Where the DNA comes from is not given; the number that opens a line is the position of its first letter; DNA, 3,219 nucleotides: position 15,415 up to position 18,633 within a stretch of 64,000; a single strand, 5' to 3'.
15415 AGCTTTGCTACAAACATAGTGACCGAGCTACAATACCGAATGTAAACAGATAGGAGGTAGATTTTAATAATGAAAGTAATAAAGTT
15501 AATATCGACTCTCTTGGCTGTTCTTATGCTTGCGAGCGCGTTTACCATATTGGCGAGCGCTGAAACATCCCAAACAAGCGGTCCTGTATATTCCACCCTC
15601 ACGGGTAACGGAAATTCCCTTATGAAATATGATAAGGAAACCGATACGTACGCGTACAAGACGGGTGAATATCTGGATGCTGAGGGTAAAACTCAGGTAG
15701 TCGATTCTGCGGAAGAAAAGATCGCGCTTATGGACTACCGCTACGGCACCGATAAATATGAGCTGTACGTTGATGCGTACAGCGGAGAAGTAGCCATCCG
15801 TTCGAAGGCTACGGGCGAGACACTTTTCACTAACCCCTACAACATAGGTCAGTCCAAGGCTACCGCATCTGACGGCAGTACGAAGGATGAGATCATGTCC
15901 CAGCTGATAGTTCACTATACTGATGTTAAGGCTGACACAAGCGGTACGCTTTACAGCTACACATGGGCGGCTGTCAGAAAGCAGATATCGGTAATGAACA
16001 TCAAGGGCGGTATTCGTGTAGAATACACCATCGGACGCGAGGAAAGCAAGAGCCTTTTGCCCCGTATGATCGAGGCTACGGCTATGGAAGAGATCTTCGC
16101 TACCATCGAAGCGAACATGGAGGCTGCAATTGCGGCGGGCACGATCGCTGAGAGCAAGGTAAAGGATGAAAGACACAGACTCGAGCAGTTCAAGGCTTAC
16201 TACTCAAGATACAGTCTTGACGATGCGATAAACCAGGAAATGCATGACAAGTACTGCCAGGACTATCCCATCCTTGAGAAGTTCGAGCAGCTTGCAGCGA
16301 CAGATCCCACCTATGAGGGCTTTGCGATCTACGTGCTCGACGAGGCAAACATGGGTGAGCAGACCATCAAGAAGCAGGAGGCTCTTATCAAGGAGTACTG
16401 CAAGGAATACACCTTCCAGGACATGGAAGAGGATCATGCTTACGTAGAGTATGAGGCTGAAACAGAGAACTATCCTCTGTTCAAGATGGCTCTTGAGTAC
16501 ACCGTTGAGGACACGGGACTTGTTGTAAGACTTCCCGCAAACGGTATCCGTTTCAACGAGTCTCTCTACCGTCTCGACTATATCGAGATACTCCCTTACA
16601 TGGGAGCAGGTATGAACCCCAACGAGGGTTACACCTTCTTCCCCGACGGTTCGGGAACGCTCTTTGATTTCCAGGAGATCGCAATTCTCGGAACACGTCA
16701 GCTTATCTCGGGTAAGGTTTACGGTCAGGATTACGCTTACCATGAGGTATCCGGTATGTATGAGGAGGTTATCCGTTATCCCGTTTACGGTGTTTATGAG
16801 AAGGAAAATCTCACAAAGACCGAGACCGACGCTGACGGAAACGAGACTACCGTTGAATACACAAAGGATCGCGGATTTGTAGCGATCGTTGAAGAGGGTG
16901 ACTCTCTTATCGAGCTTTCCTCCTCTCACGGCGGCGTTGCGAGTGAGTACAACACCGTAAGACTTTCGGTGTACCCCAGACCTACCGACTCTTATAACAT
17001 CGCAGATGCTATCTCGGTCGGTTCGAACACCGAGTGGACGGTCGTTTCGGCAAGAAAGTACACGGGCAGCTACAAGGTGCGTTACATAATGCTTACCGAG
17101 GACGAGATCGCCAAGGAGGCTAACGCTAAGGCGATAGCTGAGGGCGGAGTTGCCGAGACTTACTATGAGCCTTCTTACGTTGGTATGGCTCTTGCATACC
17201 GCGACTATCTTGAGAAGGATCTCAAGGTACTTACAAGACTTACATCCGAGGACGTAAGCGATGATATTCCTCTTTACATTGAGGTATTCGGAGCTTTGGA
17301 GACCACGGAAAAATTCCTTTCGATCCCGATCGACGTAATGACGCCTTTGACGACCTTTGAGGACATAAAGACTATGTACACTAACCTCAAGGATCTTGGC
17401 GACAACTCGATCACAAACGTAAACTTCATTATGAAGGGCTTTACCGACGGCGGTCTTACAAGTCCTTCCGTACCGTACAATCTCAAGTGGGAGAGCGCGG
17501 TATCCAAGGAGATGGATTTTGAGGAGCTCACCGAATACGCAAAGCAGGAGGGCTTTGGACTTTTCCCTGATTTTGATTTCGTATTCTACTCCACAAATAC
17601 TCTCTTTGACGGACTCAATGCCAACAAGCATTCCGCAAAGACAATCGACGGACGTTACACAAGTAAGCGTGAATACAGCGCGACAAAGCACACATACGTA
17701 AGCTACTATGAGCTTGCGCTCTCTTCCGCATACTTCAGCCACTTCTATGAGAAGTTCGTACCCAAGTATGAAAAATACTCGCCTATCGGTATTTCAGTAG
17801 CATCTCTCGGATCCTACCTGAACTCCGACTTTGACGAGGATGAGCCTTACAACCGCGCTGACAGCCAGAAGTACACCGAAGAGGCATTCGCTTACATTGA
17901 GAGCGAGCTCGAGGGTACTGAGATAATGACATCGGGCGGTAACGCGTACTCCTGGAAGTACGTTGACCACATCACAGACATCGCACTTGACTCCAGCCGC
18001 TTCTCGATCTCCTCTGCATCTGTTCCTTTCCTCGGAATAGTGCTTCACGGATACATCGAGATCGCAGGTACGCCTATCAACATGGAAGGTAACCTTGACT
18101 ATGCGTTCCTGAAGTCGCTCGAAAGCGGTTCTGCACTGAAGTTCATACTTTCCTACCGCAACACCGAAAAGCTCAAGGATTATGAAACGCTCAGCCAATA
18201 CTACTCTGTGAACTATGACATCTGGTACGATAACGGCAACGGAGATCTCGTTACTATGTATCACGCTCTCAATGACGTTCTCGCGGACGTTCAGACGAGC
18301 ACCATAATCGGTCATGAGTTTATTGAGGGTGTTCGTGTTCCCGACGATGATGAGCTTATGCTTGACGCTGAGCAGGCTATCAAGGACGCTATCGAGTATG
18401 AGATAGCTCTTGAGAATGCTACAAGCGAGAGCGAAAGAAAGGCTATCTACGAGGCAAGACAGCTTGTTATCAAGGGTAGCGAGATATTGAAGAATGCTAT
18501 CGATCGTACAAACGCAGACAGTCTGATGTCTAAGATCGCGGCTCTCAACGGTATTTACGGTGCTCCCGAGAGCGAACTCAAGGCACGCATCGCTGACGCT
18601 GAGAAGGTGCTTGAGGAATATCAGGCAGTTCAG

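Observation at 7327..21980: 14.6-kb seven-gene locus: giant SBP, two permease pairs, two giant unknown surface proteins, no ATPase, hydrolase or regulator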

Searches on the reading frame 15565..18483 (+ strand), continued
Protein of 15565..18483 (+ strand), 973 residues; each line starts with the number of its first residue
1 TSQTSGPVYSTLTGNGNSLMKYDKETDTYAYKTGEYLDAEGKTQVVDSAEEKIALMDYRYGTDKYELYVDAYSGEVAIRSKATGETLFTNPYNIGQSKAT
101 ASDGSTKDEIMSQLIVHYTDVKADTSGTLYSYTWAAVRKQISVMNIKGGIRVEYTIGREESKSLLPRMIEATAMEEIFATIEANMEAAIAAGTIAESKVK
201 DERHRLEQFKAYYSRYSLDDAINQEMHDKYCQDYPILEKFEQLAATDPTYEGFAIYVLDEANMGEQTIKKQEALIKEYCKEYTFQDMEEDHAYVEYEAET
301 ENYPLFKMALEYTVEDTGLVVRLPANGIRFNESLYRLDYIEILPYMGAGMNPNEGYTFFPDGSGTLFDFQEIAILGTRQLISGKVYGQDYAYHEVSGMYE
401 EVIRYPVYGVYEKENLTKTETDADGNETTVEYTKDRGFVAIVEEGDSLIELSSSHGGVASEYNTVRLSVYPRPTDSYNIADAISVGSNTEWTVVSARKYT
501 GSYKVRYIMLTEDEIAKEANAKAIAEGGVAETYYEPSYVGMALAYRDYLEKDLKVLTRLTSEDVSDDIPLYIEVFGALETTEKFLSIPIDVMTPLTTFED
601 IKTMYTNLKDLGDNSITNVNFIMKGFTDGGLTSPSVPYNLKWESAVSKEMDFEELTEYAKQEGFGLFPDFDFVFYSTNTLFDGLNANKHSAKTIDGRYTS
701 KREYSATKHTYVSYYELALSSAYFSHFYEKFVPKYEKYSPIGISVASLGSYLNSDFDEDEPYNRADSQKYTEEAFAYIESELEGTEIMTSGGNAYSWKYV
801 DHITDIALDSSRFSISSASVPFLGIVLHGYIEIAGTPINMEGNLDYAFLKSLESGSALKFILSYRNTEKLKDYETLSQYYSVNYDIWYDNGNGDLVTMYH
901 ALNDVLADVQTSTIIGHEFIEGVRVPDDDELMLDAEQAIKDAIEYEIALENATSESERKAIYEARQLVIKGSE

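Call 70: search_protein_families(library=pfam, alignment_id=A4, max_evalue=0.001)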
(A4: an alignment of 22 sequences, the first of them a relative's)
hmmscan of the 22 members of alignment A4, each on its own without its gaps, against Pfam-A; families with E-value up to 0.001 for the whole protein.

A. member 1, P0492 (1710 aa): 1 family
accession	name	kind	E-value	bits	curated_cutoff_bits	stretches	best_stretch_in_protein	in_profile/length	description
PF18952.6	DUF5696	-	1.8e-135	453.3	25.6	2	999-1473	128-573/612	Family of unknown function (DUF5696)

B. families by the number of members that match (of 22 scanned): 1 family
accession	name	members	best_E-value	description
PF18952.6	DUF5696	22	4.5e-144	Family of unknown function (DUF5696)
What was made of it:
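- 22 long family members carry no other known domain (call 70).
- Tried and rejected: Pfam on 22 long or distant DUF5696 proteins showed no anchoring or binding domains (call 70).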

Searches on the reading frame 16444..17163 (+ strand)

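Call 60: search_protein_families(library=pfam, proteins=[window:16444-17163:+], max_evalue=10)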
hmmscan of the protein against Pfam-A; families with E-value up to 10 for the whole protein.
window:16444-17163:+ (240 aa): 2 families
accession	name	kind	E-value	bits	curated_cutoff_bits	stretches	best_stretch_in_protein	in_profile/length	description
PF18952.6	DUF5696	-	7.9e-33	114.3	25.6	1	6-221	18-208/612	Family of unknown function (DUF5696)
PF22414.1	Hia_Tpr_ring_dom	-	4.6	7.5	27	1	130-142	13-25/37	Trimeric autotransporter adhesin, Trp ring domain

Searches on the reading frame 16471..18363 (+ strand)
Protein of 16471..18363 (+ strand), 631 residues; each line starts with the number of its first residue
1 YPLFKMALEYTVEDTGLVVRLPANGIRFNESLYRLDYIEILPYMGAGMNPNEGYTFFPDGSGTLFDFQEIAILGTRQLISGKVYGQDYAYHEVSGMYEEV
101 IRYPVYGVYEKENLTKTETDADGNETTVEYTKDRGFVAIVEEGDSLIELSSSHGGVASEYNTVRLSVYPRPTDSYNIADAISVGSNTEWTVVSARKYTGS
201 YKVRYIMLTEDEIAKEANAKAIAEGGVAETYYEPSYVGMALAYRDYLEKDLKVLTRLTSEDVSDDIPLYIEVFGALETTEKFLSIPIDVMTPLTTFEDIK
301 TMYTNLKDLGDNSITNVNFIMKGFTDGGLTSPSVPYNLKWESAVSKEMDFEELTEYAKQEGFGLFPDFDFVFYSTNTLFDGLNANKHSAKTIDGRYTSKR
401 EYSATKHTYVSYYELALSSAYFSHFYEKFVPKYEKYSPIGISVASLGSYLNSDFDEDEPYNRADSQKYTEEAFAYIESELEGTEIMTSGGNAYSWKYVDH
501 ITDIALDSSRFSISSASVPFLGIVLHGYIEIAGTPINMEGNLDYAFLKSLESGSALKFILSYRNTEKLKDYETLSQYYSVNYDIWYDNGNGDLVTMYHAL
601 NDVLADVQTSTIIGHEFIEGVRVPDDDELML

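Call 79: search_dna_similar(query=window:16471-18363:+, collection=plasmids, mode=protein, max_evalue=0.001, max_rows=20)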
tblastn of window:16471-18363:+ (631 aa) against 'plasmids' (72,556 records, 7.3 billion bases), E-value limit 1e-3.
Records with a match: 2; places in all: 2; records where one place covers at least 80% of the query: 2.
Best place of each record, by identity: <60% 2.
By first word of the organism name: Butyrivibrio 1; Paenibacillus 1.
By predicted mobility (MOB-suite, as given by PLSDB): non-mobilizable 2.
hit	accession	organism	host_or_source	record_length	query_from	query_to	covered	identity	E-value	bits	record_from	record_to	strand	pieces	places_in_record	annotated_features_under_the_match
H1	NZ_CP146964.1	Butyrivibrio fibrisolvens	Bovinae,Bovine rumen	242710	2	618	98%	26.6%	2e-45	181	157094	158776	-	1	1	DUF5696 domain-containing protein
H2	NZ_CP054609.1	Paenibacillus cellulosilyticus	cell culture,soil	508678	4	616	97%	22.8%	5e-16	90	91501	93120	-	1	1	DUF5696 domain-containing protein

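Call 80: get_annotated_region(hit=H1, flank=12000)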
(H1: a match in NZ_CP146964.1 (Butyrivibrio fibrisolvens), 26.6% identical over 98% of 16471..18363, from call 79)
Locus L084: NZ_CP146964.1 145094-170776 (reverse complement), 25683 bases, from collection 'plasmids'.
description: Butyrivibrio fibrisolvens strain D1 plasmid pNP243, complete sequence
organism: Butyrivibrio fibrisolvens (NCBI taxid 831)
taxonomy: Bacteria; Bacillota; Clostridia; Lachnospirales; Lachnospiraceae; Butyrivibrio; Butyrivibrio fibrisolvens
host: -; source: Bovinae,Bovine rumen; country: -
typing (MOB-suite, as given by PLSDB): non-mobilizable
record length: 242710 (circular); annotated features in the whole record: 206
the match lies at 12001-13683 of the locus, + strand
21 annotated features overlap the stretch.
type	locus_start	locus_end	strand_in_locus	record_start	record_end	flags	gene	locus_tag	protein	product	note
CDS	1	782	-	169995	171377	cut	-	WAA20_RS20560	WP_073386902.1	response regulator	GO:0000160 - phosphorelay signal transduction system [Evidence IEA]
CDS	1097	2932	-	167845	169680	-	-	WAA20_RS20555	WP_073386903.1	histidine kinase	GO:0000160 - phosphorelay signal transduction system [Evidence IEA]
CDS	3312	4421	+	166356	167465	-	-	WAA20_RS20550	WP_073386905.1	glycoside hydrolase family 43 protein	-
CDS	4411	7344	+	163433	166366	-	-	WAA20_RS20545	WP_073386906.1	extracellular solute-binding protein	-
CDS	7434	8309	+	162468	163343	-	-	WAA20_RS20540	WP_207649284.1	sugar ABC transporter permease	-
CDS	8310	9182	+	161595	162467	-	-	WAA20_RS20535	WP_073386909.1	carbohydrate ABC transporter permease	GO:0008643 - carbohydrate transport [Evidence IEA]; GO:0055085 - transmembrane transport [Evidence IEA]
CDS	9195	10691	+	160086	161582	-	-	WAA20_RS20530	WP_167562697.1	NHL repeat-containing protein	-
CDS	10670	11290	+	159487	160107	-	-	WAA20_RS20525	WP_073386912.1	YIP1 family protein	-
CDS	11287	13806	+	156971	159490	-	-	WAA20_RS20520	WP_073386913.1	DUF5696 domain-containing protein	-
CDS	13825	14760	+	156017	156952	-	-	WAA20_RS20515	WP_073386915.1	sugar ABC transporter permease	-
CDS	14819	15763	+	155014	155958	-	-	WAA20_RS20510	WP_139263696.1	carbohydrate ABC transporter permease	GO:0008643 - carbohydrate transport [Evidence IEA]; GO:0055085 - transmembrane transport [Evidence IEA]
CDS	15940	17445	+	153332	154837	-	-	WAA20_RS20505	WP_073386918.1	extracellular solute-binding protein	-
CDS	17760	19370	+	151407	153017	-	-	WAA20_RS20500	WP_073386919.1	extracellular solute-binding protein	-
CDS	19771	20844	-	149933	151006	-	-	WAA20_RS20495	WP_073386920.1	J domain-containing protein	-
CDS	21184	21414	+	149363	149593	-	-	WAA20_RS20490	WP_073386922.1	hypothetical protein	-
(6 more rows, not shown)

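Call 81: get_annotated_region(hit=H2, flank=12000)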
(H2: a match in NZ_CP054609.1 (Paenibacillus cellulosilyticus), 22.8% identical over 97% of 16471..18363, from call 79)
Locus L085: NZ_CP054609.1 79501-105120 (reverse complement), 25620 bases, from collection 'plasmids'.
description: Paenibacillus cellulosilyticus strain KACC 14175 plasmid unnamed1, complete sequence
organism: Paenibacillus cellulosilyticus (NCBI taxid 375489)
taxonomy: Bacteria; Bacillota; Bacilli; Bacillales; Paenibacillaceae; Paenibacillus; Paenibacillus cellulosilyticus
host: -; source: cell culture,soil; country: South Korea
typing (MOB-suite, as given by PLSDB): non-mobilizable
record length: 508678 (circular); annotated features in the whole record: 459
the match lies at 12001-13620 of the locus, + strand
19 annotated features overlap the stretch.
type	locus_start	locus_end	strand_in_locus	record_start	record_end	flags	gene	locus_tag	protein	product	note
CDS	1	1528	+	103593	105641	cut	recG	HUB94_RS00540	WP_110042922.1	ATP-dependent DNA helicase RecG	GO:0006310 - DNA recombination [Evidence IEA]; GO:0006281 - DNA repair [Evidence IEA]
CDS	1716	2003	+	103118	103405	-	-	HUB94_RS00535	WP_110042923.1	stage VI sporulation protein F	-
CDS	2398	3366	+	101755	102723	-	-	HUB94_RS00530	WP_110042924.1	aldo/keto reductase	-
CDS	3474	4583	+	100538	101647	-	ugpC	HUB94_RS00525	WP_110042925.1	sn-glycerol-3-phosphate ABC transporter ATP-binding protein UgpC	-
CDS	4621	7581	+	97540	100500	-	-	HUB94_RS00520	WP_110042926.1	extracellular solute-binding protein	-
CDS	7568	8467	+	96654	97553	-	-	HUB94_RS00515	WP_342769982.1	sugar ABC transporter permease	-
CDS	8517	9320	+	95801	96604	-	-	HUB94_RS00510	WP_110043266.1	carbohydrate ABC transporter permease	GO:0008643 - carbohydrate transport [Evidence IEA]; GO:0055085 - transmembrane transport [Evidence IEA]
CDS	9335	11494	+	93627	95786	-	-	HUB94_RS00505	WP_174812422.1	YIP1 family protein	-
CDS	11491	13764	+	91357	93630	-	-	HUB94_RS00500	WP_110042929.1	DUF5696 domain-containing protein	-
CDS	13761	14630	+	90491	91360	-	-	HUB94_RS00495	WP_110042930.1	sugar ABC transporter permease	-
CDS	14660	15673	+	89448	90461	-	-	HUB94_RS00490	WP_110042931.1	carbohydrate ABC transporter permease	GO:0008643 - carbohydrate transport [Evidence IEA]; GO:0055085 - transmembrane transport [Evidence IEA]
CDS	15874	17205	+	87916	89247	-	-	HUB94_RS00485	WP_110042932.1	LLM class flavin-dependent oxidoreductase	-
CDS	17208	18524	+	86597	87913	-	-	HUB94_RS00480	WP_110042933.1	LLM class flavin-dependent oxidoreductase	-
CDS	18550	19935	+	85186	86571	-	-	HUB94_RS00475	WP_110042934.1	extracellular solute-binding protein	-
CDS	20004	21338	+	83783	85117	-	-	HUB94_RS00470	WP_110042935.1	LLM class flavin-dependent oxidoreductase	-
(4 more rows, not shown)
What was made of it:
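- In Paenibacillus it is also on a secondary replicon (call 81).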

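Call 84: search_protein_families(library=pfam, proteins=[L084:4411-7341:+, L085:4621-7578:+, L084:9195-10688:+, L084:10670-11287:+, L085:9335-11491:+, L084:11287-13803:+, L085:11491-13761:+, L084:3312-4418:+, L085:3474-4580:+, L084:15940-17442:+], max_evalue=0.001)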
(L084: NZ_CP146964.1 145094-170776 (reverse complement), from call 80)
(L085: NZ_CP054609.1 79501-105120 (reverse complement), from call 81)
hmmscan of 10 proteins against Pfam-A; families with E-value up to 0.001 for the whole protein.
L084:4411-7341:+ (977 aa): 2 families
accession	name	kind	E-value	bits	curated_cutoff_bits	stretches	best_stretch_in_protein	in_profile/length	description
PF01547.30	SBP_bac_1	-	2.4e-21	77.5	26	1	602-872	23-306/307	Bacterial extracellular solute-binding protein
PF13416.11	SBP_bac_8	-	1.6e-19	71.2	27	1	617-877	30-254/279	Bacterial extracellular solute-binding protein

L085:4621-7578:+ (986 aa): 2 families
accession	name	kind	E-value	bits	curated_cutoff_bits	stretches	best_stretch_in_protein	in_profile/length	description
PF01547.30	SBP_bac_1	-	1.8e-22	81.1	26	1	584-861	6-307/307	Bacterial extracellular solute-binding protein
PF13416.11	SBP_bac_8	-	2.4e-19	70.6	27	1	593-864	5-253/279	Bacterial extracellular solute-binding protein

L084:9195-10688:+ (498 aa): 3 families
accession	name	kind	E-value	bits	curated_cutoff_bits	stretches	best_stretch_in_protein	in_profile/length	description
PF01436.27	NHL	-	2e-13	50.1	20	1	116-141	1-26/28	NHL repeat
PF08450.18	SGL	-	4e-09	36.9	26.3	1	80-162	145-228/246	SMP-30/Gluconolactonase/LRE-like region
PF17170.10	DUF5128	-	8.1e-08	32.3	22.9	1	310-379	53-122/321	6-bladed beta-propeller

L084:10670-11287:+ (206 aa): 1 family
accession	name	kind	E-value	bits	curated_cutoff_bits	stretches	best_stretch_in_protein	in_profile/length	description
PF04893.22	Yip1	-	3.1e-13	50.4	28.6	1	11-180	1-170/173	Yip1 domain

L085:9335-11491:+ (719 aa): 8 families
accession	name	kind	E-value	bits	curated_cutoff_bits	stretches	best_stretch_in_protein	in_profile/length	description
PF01436.27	NHL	-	6.7e-17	61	20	2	130-154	2-26/28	NHL repeat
PF04893.22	Yip1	-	2.4e-09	37.7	28.6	1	526-694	3-171/173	Yip1 domain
PF08450.18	SGL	-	2.4e-09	37.6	26.3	1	97-170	146-224/246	SMP-30/Gluconolactonase/LRE-like region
PF22701.2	Mala_s_1-like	-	2.3e-06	28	27.5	1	86-156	88-156/195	Mal s 1 allergenic protein-like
PF13449.12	Phytase-like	-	6e-06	26.8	27.6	0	92-128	74-110/284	Esterase-like activity of phytase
PF06739.17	SBBP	-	7e-06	26.3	20.5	0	181-196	14-29/38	Beta-propeller repeat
PF17170.10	DUF5128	-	9.8e-06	25.4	22.9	0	87-128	91-134/321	6-bladed beta-propeller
PF25021.1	TEN_NHL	-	0.00014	21.5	27.1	0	128-154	328-354/357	Teneurin NHL domain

L084:11287-13803:+ (839 aa): 1 family
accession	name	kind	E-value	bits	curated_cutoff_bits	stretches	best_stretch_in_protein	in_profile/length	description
PF18952.6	DUF5696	-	2.2e-184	614.8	25.6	1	222-835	3-612/612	Family of unknown function (DUF5696)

L085:11491-13761:+ (757 aa): 1 family
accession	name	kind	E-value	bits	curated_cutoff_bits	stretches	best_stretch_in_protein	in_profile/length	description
PF18952.6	DUF5696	-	8.2e-187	622.9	25.6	1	151-748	2-612/612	Family of unknown function (DUF5696)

L084:3312-4418:+ (369 aa): 1 family
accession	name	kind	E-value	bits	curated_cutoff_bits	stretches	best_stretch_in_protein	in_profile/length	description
PF04616.20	Glyco_hydro_43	-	1.2e-14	54.8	32.2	1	147-299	94-230/288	Glycosyl hydrolases family 43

L085:3474-4580:+ (369 aa): 8 families
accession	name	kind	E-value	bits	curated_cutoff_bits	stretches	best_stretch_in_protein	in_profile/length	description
PF00005.33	ABC_tran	-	8.2e-32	111.1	25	1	22-163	2-136/137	ABC transporter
PF17912.7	OB_MalK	-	7.3e-11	43.2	27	1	237-293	1-52/53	MalK OB fold domain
PF08402.16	TOBE_2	-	3.7e-06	27.4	21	1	287-359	1-76/76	TOBE domain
PF13304.12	AAA_21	-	7.6e-05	23.3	27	0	33-57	1-37/304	AAA domain, putative AbiEii toxin, Type IV TA system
PF02463.25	SMC_N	-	0.00015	21.7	40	0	30-207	23-209/220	RecF/RecN/SMC N terminal domain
PF03215.21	Rad17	-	0.00019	21.9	23.8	1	20-78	34-91/186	Rad17 P-loop domain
PF13401.12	AAA_22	-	0.00086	20.1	27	0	30-65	4-33/130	AAA domain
PF13175.12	AAA_15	-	0.00092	19.4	32.1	0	22-83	15-83/374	AAA ATPase domain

L084:15940-17442:+ (501 aa): 1 family
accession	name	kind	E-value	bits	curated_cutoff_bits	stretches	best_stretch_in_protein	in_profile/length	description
PF01547.30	SBP_bac_1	-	1.2e-12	48.9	26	1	93-358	9-275/307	Bacterial extracellular solute-binding protein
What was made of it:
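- On CUT1 (MalFGK2-type) ABC carbohydrate importer: The Paenibacillus orthologous locus has one directly upstream (call 84).
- On Gram-positive polysaccharide utilisation locus: The Butyrivibrio orthologous locus meets all three, with a GH43 and a histidine kinase plus response regulator (calls 80, 84).
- Closest known: Gram-positive polysaccharide utilisation loci. Same: The Butyrivibrio version adds a cytoplasmic GH43 and a two-component regulator (calls 80, 84).
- A MalK-type ATPase (ABC_tran, OB_MalK and TOBE_2) lies directly upstream in Paenibacillus (call 84).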

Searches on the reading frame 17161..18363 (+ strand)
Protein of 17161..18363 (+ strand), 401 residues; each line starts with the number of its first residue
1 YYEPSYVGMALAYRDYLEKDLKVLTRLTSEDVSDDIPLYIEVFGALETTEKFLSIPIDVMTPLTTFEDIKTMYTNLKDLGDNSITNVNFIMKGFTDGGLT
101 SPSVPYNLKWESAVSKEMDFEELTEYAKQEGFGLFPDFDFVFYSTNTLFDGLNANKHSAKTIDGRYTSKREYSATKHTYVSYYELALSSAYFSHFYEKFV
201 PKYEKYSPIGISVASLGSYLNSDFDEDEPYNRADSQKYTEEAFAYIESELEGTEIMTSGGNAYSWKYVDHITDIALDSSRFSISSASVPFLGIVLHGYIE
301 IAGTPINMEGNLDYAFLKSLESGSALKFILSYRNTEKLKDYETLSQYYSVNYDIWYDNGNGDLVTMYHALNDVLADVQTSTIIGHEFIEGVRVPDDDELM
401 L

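Call 60: search_protein_families(library=pfam, proteins=[window:17161-18363:+], max_evalue=10)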
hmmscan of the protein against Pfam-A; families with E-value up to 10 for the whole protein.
window:17161-18363:+ (401 aa): 2 families
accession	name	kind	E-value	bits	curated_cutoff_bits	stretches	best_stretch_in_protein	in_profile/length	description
PF18952.6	DUF5696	-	1.9e-91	307.9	25.6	1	4-389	209-578/612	Family of unknown function (DUF5696)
PF22598.2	CdsD_PD2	-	0.12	12.7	27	1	320-353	23-55/61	CdsD, periplasmic PD2 domain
